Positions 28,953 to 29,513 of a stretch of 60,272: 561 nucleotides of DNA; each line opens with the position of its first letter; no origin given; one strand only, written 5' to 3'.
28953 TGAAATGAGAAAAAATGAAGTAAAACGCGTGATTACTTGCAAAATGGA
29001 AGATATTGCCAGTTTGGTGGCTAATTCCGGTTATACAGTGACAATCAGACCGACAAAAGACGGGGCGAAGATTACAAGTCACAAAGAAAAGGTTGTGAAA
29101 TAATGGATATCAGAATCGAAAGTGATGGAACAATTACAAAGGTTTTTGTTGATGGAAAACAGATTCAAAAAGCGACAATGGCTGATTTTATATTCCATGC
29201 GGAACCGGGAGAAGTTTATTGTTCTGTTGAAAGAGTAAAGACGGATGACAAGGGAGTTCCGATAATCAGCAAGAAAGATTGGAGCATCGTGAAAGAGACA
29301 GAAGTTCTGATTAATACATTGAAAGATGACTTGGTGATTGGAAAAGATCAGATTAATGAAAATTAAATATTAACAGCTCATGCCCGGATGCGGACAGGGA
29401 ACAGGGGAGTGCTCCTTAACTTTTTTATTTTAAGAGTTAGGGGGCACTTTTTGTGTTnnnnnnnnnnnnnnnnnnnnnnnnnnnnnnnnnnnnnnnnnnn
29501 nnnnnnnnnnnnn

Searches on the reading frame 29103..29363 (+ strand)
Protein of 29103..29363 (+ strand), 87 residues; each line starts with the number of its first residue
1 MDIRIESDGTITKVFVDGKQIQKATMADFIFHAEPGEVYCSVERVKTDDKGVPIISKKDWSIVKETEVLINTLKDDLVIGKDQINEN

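Call 46: search_protein_families(library=phrogs, proteins=[window:29103-29363:+], max_evalue=0.01)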
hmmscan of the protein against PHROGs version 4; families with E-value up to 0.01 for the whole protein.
window:29103-29363:+ (87 aa): 1 family
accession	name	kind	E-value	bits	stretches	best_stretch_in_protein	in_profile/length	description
phrog_17736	-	unknown function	0.0076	17.4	0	28-57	8-37/80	-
